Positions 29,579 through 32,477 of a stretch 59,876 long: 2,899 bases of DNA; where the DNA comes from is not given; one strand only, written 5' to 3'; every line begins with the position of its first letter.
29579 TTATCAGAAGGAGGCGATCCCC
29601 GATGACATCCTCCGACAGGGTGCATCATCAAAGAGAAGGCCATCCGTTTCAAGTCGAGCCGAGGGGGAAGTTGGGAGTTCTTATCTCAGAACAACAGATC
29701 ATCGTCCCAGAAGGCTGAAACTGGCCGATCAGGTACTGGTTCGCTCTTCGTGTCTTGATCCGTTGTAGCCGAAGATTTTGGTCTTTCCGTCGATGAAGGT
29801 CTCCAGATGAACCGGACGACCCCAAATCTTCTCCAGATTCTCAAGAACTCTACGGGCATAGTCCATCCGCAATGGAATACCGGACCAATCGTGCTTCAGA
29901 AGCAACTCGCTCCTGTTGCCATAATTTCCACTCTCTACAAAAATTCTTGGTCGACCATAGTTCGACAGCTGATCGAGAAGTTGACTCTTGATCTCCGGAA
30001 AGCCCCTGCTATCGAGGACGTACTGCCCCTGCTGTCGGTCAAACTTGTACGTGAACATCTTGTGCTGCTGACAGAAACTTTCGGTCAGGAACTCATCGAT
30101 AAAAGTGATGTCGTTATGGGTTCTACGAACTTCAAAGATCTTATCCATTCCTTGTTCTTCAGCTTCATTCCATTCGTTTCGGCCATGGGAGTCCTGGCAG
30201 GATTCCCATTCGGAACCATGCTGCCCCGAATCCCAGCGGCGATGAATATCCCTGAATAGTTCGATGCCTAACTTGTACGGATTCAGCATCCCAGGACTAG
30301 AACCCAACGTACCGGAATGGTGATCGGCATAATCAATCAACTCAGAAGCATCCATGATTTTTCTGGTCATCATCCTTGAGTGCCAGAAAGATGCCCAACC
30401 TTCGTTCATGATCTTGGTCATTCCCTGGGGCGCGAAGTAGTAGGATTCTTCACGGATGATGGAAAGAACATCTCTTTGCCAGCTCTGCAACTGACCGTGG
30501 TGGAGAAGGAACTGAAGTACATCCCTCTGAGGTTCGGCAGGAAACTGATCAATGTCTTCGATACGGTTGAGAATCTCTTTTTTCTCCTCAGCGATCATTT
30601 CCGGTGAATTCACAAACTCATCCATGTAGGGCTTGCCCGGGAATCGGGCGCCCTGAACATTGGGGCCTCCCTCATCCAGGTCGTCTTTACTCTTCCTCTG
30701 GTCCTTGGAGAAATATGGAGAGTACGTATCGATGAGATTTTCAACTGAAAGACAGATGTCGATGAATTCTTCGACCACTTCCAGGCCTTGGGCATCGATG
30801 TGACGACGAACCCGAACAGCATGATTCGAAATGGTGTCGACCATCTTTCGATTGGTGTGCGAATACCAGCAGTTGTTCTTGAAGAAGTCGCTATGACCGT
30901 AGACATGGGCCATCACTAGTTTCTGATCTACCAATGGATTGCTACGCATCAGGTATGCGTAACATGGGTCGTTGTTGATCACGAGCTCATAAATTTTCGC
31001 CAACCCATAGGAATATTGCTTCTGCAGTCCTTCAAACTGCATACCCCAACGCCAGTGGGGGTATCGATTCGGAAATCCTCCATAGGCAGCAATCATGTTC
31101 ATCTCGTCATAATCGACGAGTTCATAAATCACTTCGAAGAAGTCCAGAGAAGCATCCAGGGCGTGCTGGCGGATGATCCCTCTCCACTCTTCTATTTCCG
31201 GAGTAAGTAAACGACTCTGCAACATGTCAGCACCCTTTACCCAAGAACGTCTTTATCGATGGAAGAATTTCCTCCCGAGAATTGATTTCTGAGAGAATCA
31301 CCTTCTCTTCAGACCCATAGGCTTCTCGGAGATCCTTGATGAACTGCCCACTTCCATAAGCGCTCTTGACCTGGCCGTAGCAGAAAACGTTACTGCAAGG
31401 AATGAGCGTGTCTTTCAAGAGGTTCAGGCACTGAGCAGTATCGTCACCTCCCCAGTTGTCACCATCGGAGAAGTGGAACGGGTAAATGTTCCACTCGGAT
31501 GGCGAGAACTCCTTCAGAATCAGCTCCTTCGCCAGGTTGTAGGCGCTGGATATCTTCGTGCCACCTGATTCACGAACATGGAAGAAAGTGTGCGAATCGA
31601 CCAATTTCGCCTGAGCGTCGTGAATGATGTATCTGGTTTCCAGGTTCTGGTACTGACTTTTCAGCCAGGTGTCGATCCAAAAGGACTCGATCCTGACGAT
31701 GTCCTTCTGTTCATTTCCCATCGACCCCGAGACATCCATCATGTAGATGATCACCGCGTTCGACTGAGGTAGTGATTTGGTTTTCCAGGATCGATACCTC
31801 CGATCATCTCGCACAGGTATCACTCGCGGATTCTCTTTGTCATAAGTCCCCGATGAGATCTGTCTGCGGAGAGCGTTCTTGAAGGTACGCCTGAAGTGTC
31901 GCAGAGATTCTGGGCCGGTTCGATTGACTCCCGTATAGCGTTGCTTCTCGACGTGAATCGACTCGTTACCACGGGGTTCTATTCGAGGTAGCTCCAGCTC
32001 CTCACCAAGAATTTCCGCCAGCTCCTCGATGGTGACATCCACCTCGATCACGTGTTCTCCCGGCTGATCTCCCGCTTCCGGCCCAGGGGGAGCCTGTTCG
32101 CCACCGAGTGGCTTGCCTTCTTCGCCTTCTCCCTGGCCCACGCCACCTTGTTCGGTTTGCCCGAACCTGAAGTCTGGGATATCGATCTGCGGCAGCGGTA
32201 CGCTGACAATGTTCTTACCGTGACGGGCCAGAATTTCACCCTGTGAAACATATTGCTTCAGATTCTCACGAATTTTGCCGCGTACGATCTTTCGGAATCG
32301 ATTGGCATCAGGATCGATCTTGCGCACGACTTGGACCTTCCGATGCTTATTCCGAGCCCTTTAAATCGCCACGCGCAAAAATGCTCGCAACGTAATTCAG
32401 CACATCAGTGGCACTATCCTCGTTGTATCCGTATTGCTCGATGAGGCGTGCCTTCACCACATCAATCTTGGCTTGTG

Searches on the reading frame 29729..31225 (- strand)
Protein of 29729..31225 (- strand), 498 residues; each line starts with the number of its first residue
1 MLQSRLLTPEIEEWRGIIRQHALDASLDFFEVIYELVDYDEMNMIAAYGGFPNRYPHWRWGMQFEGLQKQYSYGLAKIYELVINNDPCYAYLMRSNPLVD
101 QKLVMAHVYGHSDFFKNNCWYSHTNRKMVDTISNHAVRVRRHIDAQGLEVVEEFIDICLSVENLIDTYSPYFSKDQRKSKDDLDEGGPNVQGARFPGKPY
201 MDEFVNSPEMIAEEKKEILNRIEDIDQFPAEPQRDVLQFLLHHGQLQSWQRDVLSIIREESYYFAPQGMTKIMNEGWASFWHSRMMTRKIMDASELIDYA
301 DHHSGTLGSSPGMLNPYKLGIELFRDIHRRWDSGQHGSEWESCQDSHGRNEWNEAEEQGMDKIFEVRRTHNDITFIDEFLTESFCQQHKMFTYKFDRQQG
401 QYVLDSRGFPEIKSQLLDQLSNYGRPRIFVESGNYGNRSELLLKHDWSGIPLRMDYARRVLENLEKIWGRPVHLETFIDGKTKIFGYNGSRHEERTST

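Call 26: search_protein_families(library=pfam, proteins=[window:29729-31225:-])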
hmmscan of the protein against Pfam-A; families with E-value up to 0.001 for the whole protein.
window:29729-31225:- (498 aa): 2 families
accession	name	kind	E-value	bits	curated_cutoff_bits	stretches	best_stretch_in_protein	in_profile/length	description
PF04293.20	SpoVR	-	1.1e-131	439.7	27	1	9-423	5-405/407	SpoVR like protein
PF24755.2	SpoVR_C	-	8.6e-09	35.7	27.6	1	426-477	1-53/55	SpoVR-like C-terminal domain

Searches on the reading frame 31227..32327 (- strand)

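Call 26: search_protein_families(library=pfam, proteins=[window:31227-32327:-])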
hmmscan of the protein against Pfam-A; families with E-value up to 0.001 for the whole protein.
window:31227-32327:- (366 aa): 1 family
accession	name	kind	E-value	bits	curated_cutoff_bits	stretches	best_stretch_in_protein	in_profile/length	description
PF04285.18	DUF444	-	1.1e-84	285.4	27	2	170-364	222-417/418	Protein of unknown function (DUF444)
